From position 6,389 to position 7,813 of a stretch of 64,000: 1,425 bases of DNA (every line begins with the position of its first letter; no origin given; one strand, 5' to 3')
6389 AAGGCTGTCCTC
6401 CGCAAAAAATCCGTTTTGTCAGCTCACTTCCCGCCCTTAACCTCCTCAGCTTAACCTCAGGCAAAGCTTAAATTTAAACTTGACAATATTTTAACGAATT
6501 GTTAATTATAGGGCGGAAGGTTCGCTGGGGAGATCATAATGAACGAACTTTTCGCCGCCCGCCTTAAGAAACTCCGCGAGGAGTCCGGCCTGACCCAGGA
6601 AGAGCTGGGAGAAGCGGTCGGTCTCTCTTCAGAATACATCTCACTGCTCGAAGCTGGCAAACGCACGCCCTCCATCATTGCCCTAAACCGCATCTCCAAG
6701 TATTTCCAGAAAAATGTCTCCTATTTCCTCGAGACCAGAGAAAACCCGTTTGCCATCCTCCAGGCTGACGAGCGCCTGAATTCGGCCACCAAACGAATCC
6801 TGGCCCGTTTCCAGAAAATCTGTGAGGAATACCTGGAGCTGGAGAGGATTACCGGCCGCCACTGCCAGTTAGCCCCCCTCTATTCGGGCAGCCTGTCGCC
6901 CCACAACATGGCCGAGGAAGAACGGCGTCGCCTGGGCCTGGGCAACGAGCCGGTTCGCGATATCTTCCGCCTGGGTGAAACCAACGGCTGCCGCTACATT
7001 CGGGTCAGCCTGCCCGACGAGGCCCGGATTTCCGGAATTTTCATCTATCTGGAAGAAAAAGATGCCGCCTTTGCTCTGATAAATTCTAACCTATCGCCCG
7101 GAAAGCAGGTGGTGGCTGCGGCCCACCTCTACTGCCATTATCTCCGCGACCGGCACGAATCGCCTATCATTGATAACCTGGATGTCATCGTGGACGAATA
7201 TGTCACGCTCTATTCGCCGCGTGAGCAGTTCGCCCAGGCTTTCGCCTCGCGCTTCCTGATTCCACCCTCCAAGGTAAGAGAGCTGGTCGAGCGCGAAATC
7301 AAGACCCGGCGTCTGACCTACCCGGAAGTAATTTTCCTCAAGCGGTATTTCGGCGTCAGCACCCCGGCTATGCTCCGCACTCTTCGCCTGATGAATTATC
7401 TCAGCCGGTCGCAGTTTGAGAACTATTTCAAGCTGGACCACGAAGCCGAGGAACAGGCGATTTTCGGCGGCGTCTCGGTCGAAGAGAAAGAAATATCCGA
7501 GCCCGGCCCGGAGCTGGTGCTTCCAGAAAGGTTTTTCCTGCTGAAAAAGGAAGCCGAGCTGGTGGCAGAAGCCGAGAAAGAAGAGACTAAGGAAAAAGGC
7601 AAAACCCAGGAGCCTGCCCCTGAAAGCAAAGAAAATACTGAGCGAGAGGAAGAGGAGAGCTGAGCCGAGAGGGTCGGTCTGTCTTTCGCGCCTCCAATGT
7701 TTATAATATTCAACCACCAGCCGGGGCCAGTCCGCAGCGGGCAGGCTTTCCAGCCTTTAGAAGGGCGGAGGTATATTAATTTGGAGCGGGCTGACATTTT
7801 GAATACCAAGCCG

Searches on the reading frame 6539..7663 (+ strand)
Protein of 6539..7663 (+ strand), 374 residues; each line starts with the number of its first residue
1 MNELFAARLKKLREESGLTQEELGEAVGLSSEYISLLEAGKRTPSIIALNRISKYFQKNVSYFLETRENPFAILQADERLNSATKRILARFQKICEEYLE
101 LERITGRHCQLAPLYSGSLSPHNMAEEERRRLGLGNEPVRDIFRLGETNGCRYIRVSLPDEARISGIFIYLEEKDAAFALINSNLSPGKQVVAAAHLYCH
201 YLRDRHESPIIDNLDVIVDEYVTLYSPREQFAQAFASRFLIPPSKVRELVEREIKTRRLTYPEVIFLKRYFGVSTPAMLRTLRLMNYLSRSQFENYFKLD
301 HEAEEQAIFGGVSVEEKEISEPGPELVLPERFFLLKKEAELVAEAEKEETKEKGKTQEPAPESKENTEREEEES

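Call 6: search_protein_families(library=ncbifam, proteins=[window:6539-7663:+], max_evalue=0.01)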
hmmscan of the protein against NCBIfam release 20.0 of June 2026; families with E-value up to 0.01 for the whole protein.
window:6539-7663:+ (374 aa): 10 families
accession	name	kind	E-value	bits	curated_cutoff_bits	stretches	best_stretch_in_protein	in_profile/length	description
NF052239.1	antitox_spr1629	equivalog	3.4e-11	42.8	335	2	7-68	5-66/377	spr1629 family repressor/antitoxin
TIGR03070.1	couple_hipB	subfamily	6.1e-10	38.9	71.65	1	5-53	3-51/58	type II toxin-antitoxin system Y4mF family antitoxin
NF041951.1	phage_RstR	subfamily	1.2e-09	38.4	80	1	5-68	3-66/108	RstR family transcriptional repressor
NF006015.0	PRK08154.1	subfamily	2.1e-09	37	204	1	6-102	32-129/314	anaerobic benzoate catabolism transcriptional regulator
NF007408.0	PRK09943.1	equivalog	1.5e-06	27.9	211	1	7-71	10-77/185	HTH-type transcriptional regulator PuuR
NF038139.1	Reg_Aceta_RamB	equivalog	8.5e-06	24.7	700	1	6-66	4-64/465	acetate metabolism transcriptional regulator RamB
NF010465.0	PRK13890.1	equivalog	1.2e-05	25.4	96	1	2-68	3-69/121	conjugal transfer protein TrbA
NF007257.0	PRK09706.1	subfamily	7.6e-05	22.5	101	1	2-94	3-99/135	transcriptional repressor DicA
TIGR00270.2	TIGR00270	equivalog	0.00018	21.3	110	1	4-56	75-127/159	multiprotein bridging factor aMBF1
TIGR03830.1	CxxCG_CxxCG_HTH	subfamily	0.0025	17.6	61.8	1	4-47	65-108/127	type II TA system antitoxin MqsA family protein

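Call 7: search_protein_families(library=pfam, proteins=[window:6539-7663:+], max_evalue=0.01)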
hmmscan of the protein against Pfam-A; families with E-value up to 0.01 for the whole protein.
window:6539-7663:+ (374 aa): 6 families
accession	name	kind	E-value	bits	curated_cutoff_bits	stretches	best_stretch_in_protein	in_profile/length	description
PF01381.28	HTH_3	-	8.2e-14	51.8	23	1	9-63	1-55/55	Helix-turn-helix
PF13560.12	HTH_31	-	1.2e-11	45.1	27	1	5-54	2-52/64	Helix-turn-helix domain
PF06114.19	Peptidase_M78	-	5.9e-09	36.2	22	1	180-282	32-122/123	IrrE N-terminal-like domain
PF12844.13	HTH_19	-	1.7e-08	34.6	30.2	1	7-58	2-53/64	Helix-turn-helix domain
PF13443.12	HTH_26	-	0.0013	19.4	22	1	8-57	1-51/63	Cro/C1-type HTH DNA-binding domain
PF13413.12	HTH_25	-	0.0022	18.2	24.6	1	8-40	1-33/62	Helix-turn-helix domain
